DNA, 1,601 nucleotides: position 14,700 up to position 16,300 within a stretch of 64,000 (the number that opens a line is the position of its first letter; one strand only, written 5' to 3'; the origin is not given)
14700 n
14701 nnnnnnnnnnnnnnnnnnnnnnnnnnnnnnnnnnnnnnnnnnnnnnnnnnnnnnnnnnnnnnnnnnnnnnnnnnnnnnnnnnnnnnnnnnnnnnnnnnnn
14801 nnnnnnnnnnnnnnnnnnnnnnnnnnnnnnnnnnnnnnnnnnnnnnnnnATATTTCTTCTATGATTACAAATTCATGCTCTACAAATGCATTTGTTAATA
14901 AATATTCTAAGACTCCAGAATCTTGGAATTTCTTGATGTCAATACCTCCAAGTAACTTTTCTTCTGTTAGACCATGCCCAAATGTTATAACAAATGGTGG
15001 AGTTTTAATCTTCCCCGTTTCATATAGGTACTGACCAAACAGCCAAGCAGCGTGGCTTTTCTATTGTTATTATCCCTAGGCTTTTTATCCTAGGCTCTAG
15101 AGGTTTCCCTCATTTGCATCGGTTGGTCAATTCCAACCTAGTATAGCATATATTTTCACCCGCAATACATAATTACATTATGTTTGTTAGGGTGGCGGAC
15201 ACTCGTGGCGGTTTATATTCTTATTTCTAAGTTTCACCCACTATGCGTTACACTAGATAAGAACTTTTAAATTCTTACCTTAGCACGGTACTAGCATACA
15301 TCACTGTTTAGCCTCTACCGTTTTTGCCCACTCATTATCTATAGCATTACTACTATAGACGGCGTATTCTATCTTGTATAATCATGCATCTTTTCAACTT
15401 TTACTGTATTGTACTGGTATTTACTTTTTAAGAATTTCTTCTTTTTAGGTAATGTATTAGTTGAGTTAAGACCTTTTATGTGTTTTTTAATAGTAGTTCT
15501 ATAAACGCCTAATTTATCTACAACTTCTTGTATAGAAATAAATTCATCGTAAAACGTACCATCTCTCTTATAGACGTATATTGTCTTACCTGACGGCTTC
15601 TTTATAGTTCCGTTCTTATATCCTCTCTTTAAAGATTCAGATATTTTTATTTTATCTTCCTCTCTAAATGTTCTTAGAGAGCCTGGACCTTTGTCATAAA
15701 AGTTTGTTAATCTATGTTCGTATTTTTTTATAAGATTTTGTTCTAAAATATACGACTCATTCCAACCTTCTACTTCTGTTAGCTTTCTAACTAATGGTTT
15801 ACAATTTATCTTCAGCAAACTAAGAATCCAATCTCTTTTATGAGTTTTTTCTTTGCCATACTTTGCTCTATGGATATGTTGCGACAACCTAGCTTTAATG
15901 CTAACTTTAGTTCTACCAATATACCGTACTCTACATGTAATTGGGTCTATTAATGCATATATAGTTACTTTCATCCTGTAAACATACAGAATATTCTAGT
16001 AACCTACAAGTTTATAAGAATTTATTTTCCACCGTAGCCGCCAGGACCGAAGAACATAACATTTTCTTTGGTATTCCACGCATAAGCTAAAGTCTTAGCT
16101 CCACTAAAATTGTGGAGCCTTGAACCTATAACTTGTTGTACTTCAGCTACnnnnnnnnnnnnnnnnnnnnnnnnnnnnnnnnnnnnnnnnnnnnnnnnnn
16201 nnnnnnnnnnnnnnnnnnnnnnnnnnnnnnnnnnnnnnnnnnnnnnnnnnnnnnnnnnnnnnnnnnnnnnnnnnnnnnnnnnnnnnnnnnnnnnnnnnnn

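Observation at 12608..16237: MoxR-type AAA+ ATPase + VWA partner in a phage, with the MoxR gene interrupted at its P-loop by a ~1-kb HEG-containing intervening sequence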

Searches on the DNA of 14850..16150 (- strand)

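Call 5: search_rna_families(source=window, start=14850, end=16150, threshold=evalue, max_evalue=10, show_alignments=4)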
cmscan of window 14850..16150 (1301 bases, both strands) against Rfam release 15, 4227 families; matches with E-value up to 10: 2.
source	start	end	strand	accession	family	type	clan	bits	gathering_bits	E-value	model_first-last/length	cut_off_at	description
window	15688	15733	-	RF02068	STnc480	Gene; sRNA;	-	19.1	72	9.7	1-72/72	no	Enterobacterial sRNA STnc480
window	15032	15088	-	RF02080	STnc170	Gene; sRNA;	-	14.3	80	1.7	209-266/333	no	Salmonella enterica sRNA STnc170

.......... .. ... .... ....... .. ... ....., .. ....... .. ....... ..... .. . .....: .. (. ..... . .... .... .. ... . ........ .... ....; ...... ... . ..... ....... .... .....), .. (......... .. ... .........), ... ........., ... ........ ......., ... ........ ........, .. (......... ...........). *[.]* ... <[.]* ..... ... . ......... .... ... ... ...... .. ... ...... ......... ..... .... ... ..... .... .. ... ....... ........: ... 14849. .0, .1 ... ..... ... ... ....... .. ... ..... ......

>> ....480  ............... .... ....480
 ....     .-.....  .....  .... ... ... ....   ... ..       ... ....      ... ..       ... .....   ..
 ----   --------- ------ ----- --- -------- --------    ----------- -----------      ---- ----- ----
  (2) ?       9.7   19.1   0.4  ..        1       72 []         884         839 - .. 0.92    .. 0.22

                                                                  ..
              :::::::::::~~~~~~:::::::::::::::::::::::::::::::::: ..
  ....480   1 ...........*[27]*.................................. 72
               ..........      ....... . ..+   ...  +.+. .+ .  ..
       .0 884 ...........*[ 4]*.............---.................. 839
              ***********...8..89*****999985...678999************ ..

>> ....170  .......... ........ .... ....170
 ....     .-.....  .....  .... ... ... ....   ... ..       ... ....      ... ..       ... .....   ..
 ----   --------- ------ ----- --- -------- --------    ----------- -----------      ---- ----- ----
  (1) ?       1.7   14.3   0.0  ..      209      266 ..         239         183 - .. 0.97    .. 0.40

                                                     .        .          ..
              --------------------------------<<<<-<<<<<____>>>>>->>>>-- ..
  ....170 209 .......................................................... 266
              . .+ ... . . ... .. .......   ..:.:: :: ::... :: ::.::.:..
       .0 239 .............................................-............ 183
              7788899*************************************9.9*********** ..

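Call 19: search_dna_similar(query=window:15061-15400:-, collection=phages, mode=distant, max_evalue=1, max_rows=30)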
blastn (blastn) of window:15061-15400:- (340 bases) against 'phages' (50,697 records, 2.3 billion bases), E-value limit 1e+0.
Records with a match: 24; places in all: 30; records where one place covers at least 80% of the query: 0.
Best place of each record, by identity: 80-90% 13; 60-80% 11.
By first word of the organism name: Bacillus 12; Yersinia 2; Clostridium 2; Mammaliicoccus 2; Clostridioides 1; uncultured 1; Staphylococcus 1; Caldibacillus 1; Alicyclobacillus 1; bajarodcaudo 1.
By host as written in the record: Bacillus subtilis 4; - 3; Yersinia enterocolitica 2; Bacillus subtilis subsp. subtilis 168 2; Bacillus subtilis ATCC 15245 2; Bacillus sp 1; Clostridium perfringens 1; Bacillus pumilus 1; and 8 more.
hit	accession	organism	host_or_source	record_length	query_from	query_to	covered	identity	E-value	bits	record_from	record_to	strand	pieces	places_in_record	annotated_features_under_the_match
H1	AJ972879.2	Yersinia phage phiR1-37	Yersinia enterocolitica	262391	152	335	54%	71.4%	3e-20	104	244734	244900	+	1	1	none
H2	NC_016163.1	Yersinia phage phiR1-37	Yersinia enterocolitica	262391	152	335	54%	71.4%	3e-20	104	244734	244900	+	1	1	none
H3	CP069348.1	Clostridioides phage pCD1602_4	water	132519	104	216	33%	78.4%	5e-12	77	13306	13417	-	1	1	record has no annotation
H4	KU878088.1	Bacillus phage AR9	Bacillus subtilis subsp. subtilis 168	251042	245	338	28%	88.3%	4e-25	121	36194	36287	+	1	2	DNA gyrase subunit A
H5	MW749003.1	Bacillus phage vB_BspM_Internexus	Bacillus sp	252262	245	338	28%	88.3%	4e-25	121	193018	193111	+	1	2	none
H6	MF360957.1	Bacillus phage PBS1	Bacillus subtilis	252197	245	338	28%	88.3%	4e-25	121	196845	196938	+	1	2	none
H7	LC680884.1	Bacillus phage PBS1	Bacillus subtilis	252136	245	338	28%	88.3%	4e-25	121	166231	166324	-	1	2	none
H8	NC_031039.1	Bacillus phage AR9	Bacillus subtilis subsp. subtilis 168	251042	245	338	28%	88.3%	4e-25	121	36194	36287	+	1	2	DNA topoisomerase II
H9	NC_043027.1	Bacillus phage PBS1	Bacillus subtilis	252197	245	338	28%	88.3%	4e-25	121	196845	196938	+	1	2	none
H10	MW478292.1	Clostridium phage vB_CpeS-1181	Clostridium perfringens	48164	241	338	29%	84.7%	8e-22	110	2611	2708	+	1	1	terminase large subunit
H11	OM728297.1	Bacillus phage vB_BsuM-Goe21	Bacillus subtilis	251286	245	335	27%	87.9%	2e-23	115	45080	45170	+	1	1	none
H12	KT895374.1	Bacillus phage vB_BpuM-BpSp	Bacillus pumilus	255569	240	335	28%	79.2%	3e-14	84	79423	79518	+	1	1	none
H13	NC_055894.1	uncultured phage cr6_1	human feces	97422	240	336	29%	78.0%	2e-10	72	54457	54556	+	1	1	none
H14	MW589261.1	Staphylococcus phage vB-SscS-F1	Mammaliicoccus sciuri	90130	243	335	27%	73.1%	2e-5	56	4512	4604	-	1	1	hypothetical protein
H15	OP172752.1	Clostridium phage CB452P1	Clostridium butyricum BSC452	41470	243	334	27%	73.4%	3e-2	46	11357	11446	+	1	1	none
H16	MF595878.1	Caldibacillus phage CBP1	Caldibacillus debilis GB1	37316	240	323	25%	74.7%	2e-5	56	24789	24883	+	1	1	TMP repeat containing protein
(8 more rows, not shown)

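Call 21: get_annotated_region(hit=H8, flank=2500)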
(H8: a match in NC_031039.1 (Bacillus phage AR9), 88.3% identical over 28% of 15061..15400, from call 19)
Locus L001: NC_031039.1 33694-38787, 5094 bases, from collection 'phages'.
description: Bacillus phage AR9, complete genome.
organism: Bacillus phage AR9 (NCBI taxid 1815509)
taxonomy: Viruses; Duplodnaviria; Heunggongvirae; Uroviricota; Caudoviricetes; Takahashivirus; Takahashivirus PBS1
host: Bacillus subtilis subsp. subtilis 168; source: -; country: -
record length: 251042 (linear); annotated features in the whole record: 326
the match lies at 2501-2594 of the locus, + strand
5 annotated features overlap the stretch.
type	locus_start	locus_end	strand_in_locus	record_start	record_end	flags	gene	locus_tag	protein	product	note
CDS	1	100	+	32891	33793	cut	-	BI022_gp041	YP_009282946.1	DNA binding protein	-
CDS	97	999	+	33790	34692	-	-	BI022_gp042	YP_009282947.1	DNA binding protein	-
CDS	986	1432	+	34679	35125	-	-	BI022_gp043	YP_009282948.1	hypothetical protein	-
CDS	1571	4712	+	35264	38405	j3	-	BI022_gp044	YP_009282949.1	DNA topoisomerase II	cd00187 - DNA topoisomerase subtype IIA, pfam03989 -DNA gyrase C- terminal domain, beta-propeller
CDS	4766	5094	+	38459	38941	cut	-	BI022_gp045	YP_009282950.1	hypothetical protein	-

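Call 22: get_annotated_region(hit=H10, flank=2500)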
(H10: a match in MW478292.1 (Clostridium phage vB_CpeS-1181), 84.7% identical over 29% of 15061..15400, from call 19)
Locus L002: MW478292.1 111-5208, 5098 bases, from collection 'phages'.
description: Clostridium phage vB_CpeS-1181, complete genome.
organism: Clostridium phage vB_CpeS-1181 (NCBI taxid 2814705)
taxonomy: Viruses; Duplodnaviria; Heunggongvirae; Uroviricota; Caudoviricetes
host: Clostridium perfringens; source: chicken feces; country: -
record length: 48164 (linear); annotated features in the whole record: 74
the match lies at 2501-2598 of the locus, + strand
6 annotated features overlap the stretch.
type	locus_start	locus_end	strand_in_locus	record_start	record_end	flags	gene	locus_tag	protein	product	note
CDS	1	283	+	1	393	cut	-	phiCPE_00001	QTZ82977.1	terminase small subunit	-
CDS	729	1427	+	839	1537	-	-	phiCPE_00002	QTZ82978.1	terminase large subunit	-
CDS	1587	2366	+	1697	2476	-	-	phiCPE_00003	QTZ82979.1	hypothetical protein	-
CDS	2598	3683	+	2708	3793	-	-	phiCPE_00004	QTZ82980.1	terminase large subunit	-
CDS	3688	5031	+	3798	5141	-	-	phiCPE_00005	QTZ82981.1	portal protein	-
CDS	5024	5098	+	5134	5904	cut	-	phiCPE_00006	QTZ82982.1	head protein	-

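Call 23: get_annotated_region(hit=H2, flank=2500)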
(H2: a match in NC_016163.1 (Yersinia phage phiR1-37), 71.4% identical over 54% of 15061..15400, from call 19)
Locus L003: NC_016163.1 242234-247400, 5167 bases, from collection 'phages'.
description: Yersinia phage phiR1-37, complete genome.
organism: Yersinia phage phiR1-37 (NCBI taxid 331278)
taxonomy: Viruses; Duplodnaviria; Heunggongvirae; Uroviricota; Caudoviricetes
host: Yersinia enterocolitica; source: -; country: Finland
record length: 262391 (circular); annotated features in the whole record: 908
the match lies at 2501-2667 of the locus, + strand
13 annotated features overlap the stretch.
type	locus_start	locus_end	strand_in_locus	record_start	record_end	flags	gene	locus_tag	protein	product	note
CDS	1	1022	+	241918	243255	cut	g326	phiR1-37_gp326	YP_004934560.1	hypothetical protein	phage structural protein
regulatory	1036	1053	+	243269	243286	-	g367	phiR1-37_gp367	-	terminator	Rho independent terminator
regulatory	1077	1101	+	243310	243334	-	g367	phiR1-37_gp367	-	promoter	-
regulatory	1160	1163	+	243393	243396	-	g367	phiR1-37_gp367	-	ribosome_binding_site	-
CDS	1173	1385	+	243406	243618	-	g327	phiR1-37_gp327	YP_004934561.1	DNA topoisomerase II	-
regulatory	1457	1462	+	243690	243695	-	g367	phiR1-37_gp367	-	ribosome_binding_site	-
CDS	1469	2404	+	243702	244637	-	g328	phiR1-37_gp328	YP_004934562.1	endonuclease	-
regulatory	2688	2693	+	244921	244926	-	g367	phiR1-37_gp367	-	ribosome_binding_site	-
CDS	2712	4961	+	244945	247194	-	g329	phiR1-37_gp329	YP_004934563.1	DNA topoisomerase II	-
regulatory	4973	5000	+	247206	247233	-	g367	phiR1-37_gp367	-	terminator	Rho independent terminator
regulatory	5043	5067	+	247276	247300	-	g367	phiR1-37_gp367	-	promoter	-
regulatory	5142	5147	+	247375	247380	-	g367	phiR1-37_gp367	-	ribosome_binding_site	-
CDS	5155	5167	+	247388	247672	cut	g330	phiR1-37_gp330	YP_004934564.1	hypothetical protein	-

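Call 24: search_rna_families(sources=[L001, L002, L003], threshold=evalue, max_evalue=1, show_alignments=3)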
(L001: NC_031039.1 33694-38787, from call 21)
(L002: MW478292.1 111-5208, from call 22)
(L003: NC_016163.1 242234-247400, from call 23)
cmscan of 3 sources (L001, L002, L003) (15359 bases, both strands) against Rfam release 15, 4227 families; matches with E-value up to 1: 2.
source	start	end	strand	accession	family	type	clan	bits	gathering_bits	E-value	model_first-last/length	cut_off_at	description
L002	4074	4147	+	RF00279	SNORD45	Gene; snRNA; snoRNA; CD-box;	-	26.4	42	0.18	1-72/72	no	Small nucleolar RNA SNORD45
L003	970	1057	+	RF02144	rsmX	Gene;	CL00106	24.1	56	0.55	1-114/114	no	rsmX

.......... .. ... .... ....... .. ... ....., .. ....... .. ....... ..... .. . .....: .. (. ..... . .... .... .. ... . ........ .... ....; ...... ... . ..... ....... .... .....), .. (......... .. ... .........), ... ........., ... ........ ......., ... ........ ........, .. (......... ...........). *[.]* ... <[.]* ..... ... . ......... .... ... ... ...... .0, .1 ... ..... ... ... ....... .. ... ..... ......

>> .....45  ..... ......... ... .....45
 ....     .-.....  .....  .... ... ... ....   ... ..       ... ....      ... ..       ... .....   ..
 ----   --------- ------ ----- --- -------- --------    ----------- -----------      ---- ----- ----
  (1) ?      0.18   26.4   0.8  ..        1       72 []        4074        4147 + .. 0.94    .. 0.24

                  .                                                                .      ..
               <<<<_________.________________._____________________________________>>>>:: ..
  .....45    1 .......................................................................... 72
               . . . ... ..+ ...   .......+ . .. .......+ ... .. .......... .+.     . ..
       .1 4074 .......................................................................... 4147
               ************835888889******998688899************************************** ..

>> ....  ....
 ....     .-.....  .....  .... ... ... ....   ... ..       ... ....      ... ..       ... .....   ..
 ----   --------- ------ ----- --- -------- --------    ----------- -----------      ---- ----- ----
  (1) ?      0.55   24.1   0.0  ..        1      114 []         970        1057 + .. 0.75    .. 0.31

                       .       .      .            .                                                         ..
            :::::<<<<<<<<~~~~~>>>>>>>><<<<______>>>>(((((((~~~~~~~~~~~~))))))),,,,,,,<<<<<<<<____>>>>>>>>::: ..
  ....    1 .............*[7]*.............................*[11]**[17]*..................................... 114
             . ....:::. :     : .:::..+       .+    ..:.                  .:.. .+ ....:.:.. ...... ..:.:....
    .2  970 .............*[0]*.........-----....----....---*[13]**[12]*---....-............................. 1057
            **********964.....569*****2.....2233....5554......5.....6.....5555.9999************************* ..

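Call 29: get_annotated_region(hit=H12, flank=2000)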
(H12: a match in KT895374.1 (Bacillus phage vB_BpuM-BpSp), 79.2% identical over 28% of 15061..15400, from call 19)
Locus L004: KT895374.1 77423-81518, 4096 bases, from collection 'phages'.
description: Bacillus phage vB_BpuM-BpSp, complete genome.
organism: Bacillus phage vB_BpuM-BpSp (NCBI taxid 1739968)
taxonomy: Viruses; Duplodnaviria; Heunggongvirae; Uroviricota; Caudoviricetes; Takahashivirus
host: Bacillus pumilus; source: -; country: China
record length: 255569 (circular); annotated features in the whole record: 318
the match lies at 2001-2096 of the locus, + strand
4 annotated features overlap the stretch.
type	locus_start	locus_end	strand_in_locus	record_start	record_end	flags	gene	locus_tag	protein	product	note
CDS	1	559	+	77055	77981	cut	-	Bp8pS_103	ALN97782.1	hypothetical protein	gp103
CDS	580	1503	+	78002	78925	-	-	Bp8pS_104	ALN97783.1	hypothetical protein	gp104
CDS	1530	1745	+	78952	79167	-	-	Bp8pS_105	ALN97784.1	hypothetical protein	gp105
CDS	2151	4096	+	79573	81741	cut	-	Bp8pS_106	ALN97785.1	DNA gyrase subunit A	gp106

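Call 30: get_annotated_region(hit=H13, flank=2000)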
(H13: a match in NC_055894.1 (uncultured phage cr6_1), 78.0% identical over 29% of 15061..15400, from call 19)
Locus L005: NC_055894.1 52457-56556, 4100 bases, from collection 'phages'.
description: CrAssphage cr6_1, complete genome.
organism: uncultured phage cr6_1 (NCBI taxid 2772085)
taxonomy: Viruses; Duplodnaviria; Heunggongvirae; Uroviricota; Caudoviricetes; Crassvirales; Suoliviridae; Bearivirinae; Afonbuvirus; Afonbuvirus faecalis
host: -; source: human feces; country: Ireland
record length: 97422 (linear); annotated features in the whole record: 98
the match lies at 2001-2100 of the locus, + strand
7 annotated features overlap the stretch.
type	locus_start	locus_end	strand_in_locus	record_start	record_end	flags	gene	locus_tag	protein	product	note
CDS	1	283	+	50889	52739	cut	-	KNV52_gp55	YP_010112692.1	DNA polymerase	gp_75667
CDS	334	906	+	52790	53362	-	-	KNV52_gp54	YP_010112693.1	segregation and condensation protein B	gp_75668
CDS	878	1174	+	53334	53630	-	-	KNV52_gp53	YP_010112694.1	hypothetical protein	gp_75669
CDS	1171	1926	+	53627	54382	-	-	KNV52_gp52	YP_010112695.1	endonuclease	gp_75670; mobile intron protein [Bacillus phage 0305phi8-36]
CDS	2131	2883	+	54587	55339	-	-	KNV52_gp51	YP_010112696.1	DNA helicase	gp_75671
CDS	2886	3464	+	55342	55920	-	-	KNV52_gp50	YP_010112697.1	hypothetical protein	gp_75672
CDS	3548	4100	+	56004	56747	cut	-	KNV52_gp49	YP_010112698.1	Sak4-like ssDNA annealing protein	gp_75673; AAA domain, phage P-loop domain, flagella-related protein H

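Call 31: get_annotated_region(hit=H14, flank=2000)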
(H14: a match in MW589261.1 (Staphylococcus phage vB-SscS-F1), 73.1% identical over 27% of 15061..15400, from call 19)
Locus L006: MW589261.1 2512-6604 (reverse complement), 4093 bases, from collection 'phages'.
description: Staphylococcus phage vB-SscS-F1, complete genome.
organism: Staphylococcus phage vB-SscS-F1 (NCBI taxid 2812861)
taxonomy: Viruses; Duplodnaviria; Heunggongvirae; Uroviricota; Caudoviricetes; Sextaecvirus
host: Mammaliicoccus sciuri; source: sewage samples; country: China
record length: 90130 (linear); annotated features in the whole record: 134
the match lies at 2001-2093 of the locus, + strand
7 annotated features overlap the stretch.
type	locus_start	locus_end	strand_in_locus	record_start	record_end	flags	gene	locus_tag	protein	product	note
CDS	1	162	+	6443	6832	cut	-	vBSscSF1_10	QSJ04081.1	hypothetical protein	-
CDS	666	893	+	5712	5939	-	-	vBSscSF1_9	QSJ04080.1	major tail protein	-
CDS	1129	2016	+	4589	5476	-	-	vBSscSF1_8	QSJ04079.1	hypothetical protein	-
CDS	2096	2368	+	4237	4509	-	-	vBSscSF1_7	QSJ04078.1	major tail protein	-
CDS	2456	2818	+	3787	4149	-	-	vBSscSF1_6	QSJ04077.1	hypothetical protein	-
CDS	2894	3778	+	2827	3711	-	-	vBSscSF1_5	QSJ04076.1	hypothetical protein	-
CDS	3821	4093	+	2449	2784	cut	-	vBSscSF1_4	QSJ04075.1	hypothetical protein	-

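Call 32: get_annotated_region(hit=H16, flank=2000)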
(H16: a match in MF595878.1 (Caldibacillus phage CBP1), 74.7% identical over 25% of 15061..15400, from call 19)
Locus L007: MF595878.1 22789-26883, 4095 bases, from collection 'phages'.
description: Caldibacillus phage CBP1, complete genome.
organism: Caldibacillus phage CBP1 (NCBI taxid 2036768)
taxonomy: Viruses; Duplodnaviria; Heunggongvirae; Uroviricota; Caudoviricetes
host: Caldibacillus debilis GB1; source: eutrophic marsh; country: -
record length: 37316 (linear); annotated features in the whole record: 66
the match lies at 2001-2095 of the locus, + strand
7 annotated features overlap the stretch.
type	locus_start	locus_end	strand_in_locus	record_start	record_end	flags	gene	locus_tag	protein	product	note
CDS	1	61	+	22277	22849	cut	-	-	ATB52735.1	major tail protein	-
CDS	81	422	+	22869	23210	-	-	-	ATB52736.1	hypothetical protein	-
CDS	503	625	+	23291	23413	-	-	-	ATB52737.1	hypothetical protein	-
CDS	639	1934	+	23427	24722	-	-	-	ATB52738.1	hypothetical protein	-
CDS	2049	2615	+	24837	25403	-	-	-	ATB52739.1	TMP repeat containing protein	-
CDS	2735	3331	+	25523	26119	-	-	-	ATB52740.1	TMP repeat containing protein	-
CDS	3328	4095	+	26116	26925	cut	-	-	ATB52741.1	minor structural protein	-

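Call 33: get_annotated_region(hit=H15, flank=2000)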
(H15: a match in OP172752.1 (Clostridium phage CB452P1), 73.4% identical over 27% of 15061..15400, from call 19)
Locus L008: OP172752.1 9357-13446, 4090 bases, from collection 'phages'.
description: Clostridium phage CB452P1, partial genome.
organism: Clostridium phage CB452P1 (NCBI taxid 2968621)
taxonomy: Viruses; Duplodnaviria; Heunggongvirae; Uroviricota; Caudoviricetes
host: Clostridium butyricum BSC452; source: municipal sewage; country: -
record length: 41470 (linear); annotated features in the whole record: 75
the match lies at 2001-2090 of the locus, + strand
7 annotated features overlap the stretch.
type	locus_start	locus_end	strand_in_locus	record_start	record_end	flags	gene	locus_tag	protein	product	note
CDS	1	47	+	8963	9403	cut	-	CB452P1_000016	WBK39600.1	hypothetical protein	-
CDS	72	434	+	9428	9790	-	-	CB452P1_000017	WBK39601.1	hypothetical protein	-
CDS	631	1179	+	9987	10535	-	-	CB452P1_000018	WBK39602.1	hypothetical protein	FIG00522998: hypothetical protein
CDS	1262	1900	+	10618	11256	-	-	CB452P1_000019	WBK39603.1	hypothetical protein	Phage protein (ACLAME 141)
CDS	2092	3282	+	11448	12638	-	-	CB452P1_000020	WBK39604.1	hypothetical protein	-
CDS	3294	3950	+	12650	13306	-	-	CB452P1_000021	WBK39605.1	hypothetical protein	-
CDS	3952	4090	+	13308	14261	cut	-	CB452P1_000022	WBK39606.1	hypothetical protein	-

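Call 49: search_rna_families(source=L001, start=1780, end=2150, threshold=evalue, max_evalue=10, show_alignments=3)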
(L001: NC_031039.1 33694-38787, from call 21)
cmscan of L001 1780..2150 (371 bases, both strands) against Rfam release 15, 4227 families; matches with E-value up to 10: 2.
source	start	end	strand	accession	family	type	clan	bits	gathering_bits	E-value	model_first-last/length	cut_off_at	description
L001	1929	2060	+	RF01087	PK-repZ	Cis-reg;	-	18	44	0.098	1-150/150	no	Pseudoknot of the regulatory region of the repZ gene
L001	2052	2113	+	RF00342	snoZ40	Gene; snRNA; snoRNA; CD-box;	-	17.9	50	0.57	1-73/73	no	Small nucleolar RNA Z40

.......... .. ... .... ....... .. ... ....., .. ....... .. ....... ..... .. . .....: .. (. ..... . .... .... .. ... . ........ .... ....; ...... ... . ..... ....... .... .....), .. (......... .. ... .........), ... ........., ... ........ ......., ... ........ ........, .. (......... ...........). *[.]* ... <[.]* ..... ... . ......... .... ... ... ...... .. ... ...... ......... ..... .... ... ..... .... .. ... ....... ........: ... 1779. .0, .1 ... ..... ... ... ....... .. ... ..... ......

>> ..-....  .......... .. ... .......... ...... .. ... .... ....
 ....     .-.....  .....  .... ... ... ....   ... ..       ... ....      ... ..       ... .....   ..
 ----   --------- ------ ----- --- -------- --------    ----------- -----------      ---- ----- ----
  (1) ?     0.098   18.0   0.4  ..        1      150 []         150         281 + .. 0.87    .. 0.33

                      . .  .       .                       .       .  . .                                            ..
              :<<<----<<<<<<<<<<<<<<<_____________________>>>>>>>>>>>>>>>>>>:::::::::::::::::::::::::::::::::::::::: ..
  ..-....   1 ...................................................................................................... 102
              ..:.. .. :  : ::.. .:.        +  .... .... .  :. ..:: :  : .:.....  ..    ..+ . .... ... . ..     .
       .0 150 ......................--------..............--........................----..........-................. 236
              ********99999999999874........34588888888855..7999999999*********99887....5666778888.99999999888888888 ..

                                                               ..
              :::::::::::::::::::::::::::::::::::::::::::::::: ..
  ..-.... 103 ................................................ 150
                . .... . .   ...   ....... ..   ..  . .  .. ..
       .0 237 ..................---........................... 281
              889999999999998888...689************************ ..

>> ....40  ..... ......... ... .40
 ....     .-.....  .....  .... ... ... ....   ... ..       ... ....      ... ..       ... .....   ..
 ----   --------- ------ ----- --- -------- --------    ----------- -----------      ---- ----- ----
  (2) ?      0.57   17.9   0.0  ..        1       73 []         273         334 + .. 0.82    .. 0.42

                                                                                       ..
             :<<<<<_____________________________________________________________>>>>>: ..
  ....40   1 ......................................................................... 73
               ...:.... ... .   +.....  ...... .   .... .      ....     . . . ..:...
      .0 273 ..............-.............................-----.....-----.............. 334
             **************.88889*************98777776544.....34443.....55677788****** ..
